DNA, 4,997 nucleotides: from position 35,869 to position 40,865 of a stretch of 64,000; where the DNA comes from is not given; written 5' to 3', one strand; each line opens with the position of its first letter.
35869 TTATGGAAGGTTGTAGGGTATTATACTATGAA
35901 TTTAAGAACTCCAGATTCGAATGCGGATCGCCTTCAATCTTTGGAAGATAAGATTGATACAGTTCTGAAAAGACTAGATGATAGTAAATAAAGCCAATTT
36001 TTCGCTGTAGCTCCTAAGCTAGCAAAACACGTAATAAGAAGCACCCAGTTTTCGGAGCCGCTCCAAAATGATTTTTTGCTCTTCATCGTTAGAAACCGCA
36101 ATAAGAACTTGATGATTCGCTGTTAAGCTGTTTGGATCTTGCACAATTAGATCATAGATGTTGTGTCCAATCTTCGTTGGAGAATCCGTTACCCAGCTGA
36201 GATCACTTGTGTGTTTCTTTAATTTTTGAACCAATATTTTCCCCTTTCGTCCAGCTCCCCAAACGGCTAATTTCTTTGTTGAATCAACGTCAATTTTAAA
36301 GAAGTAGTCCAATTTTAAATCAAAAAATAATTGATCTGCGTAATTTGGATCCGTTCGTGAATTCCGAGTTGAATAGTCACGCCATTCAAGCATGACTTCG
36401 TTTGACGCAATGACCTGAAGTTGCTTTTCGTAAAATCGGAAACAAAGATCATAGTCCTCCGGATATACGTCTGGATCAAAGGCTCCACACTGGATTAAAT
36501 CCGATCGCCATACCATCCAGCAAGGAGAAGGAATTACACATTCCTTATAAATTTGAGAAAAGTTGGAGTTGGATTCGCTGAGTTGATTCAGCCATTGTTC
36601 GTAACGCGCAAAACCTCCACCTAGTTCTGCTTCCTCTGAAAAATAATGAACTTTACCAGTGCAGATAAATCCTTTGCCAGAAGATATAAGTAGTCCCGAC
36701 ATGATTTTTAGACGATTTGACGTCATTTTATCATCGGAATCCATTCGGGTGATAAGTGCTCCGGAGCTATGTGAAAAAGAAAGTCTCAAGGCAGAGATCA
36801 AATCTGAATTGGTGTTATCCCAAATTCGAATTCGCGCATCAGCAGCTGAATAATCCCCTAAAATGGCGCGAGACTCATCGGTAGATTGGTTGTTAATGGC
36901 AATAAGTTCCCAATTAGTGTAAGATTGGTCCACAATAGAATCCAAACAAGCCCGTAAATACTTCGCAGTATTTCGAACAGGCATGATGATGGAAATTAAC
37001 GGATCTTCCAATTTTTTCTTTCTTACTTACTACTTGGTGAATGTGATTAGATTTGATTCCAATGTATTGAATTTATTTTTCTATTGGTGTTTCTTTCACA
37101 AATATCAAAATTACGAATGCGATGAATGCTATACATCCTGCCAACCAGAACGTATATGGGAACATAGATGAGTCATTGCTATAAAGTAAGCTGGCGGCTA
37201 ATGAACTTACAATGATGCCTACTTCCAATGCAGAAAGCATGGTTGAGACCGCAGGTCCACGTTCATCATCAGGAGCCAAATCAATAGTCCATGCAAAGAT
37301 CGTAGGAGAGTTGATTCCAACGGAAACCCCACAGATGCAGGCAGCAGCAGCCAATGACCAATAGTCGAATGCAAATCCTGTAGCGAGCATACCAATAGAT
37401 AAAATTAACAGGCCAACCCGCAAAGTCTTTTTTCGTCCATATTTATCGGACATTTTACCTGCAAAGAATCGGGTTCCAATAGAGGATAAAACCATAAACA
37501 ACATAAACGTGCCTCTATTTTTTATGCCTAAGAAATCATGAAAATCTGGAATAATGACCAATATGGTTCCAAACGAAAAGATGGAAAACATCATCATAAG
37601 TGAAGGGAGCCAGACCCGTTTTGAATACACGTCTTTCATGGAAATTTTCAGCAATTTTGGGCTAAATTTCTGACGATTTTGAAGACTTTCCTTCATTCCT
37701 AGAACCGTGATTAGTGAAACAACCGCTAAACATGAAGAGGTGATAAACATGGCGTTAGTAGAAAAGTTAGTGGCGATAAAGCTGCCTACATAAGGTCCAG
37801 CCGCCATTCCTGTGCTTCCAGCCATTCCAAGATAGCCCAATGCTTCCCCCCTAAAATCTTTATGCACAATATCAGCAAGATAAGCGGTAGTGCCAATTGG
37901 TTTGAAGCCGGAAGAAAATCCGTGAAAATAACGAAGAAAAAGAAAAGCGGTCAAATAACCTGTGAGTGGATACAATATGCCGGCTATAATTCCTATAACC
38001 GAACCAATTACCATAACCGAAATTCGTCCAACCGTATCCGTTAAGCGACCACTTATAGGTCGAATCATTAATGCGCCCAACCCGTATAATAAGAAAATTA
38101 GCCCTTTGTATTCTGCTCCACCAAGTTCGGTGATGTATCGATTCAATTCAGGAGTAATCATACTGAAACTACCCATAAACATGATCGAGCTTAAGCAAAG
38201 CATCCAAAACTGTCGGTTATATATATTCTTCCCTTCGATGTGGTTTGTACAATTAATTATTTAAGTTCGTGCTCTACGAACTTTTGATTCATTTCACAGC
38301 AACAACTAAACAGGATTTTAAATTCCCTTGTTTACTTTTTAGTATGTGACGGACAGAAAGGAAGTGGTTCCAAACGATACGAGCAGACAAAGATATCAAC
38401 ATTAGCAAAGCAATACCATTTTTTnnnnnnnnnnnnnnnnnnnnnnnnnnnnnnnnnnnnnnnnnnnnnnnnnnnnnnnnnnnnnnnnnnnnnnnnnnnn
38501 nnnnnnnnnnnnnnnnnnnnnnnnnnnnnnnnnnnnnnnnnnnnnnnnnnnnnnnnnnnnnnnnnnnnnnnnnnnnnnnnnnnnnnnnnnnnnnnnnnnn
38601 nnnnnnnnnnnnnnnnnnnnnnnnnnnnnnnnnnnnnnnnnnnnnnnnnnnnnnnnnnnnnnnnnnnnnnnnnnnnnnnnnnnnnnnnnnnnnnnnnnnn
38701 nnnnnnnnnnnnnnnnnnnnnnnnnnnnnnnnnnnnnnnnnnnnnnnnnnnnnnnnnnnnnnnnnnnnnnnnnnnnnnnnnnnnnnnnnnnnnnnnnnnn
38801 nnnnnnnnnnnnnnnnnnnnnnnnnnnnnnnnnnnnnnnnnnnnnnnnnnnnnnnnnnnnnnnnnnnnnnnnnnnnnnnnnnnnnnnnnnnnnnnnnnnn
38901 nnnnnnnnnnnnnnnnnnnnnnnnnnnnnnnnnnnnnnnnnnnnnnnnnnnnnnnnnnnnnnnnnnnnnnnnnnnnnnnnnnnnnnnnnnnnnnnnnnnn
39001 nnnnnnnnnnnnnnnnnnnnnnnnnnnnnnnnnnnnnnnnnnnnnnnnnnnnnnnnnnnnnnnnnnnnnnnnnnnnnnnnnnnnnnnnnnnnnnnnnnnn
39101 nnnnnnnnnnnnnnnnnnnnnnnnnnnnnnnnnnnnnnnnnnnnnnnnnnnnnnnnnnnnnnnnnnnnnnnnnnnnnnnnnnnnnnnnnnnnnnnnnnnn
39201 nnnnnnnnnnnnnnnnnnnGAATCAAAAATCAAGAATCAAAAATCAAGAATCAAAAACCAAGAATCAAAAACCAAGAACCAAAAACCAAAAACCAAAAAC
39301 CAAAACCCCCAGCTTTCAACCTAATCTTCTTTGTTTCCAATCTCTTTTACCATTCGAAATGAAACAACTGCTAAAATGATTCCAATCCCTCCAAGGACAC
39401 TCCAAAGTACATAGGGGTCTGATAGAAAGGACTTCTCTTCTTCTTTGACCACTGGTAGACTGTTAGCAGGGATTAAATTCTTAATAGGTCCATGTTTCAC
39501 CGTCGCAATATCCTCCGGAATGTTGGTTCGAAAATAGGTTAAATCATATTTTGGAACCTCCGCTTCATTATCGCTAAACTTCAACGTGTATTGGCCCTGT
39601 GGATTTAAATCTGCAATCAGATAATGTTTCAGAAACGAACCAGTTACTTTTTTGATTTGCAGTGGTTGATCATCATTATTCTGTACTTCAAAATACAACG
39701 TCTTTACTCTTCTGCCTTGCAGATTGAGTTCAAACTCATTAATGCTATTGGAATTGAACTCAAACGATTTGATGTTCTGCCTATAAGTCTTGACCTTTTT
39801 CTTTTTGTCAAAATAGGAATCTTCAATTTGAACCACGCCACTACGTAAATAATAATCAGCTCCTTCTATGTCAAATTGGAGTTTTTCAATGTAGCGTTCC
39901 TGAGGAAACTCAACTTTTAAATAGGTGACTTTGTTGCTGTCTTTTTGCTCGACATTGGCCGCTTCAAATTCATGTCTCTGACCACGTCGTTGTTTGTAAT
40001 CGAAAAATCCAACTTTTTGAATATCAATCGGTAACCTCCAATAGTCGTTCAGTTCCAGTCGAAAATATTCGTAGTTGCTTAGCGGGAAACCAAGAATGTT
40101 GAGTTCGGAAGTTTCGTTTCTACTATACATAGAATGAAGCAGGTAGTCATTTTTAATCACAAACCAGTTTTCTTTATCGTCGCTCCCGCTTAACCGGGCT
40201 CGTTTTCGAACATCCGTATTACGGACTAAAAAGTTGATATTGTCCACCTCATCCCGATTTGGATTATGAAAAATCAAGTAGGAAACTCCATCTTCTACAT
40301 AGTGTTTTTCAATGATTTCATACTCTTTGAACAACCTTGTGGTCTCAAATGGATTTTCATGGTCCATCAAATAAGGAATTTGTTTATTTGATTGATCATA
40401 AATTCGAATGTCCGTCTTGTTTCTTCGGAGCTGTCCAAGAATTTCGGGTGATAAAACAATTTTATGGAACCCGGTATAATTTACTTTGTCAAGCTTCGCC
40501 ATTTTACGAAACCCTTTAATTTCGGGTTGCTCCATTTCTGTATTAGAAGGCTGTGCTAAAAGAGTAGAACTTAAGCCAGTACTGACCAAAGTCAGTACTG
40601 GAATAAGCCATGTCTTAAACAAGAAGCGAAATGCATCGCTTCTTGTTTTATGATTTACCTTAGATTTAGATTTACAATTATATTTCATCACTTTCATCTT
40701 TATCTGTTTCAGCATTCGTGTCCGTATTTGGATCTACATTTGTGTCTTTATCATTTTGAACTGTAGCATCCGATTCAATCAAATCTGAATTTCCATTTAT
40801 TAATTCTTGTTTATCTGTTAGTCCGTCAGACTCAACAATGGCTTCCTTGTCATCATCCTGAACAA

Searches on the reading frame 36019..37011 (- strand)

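Call 60: search_protein_families(library=pfam, proteins=[window:36019-37011:-], max_evalue=0.0001)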
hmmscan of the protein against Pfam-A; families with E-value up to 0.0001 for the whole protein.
window:36019-37011:- (330 aa): 2 families
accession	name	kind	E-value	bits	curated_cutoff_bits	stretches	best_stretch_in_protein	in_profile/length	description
PF00535.33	Glycos_transf_2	-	1.1e-25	91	23.3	1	7-172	1-164/168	Glycosyl transferase family 2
PF13641.12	Glyco_tranf_2_3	-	5.5e-05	23.7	27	0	6-202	3-203/230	Glycosyltransferase like family 2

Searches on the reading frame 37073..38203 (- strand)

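Call 60: search_protein_families(library=pfam, proteins=[window:37073-38203:-], max_evalue=0.0001)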
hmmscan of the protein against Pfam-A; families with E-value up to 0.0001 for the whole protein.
window:37073-38203:- (376 aa): 3 families
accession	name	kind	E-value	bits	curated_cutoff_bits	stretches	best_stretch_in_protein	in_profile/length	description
PF07690.21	MFS_1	-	1.1e-52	179.5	33.4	2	2-241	1-248/347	Major Facilitator Superfamily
PF00083.30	Sugar_tr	-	3.5e-24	85.9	22.3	2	233-373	52-195/452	Sugar (and other) transporter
PF03209.21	PUCC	-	1e-05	25.2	21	0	262-347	67-151/401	PUCC protein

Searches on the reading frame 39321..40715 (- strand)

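Call 19: search_protein_families(library=pfam, proteins=[window:39321-40715:-], max_evalue=0.001)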
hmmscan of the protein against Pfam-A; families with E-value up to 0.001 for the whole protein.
window:39321-40715:- (464 aa): 1 family
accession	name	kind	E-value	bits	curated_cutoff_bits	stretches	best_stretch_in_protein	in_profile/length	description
PF13163.11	DUF3999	-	8.6e-05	22.3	30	1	145-454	115-423/424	Protein of unknown function (DUF3999)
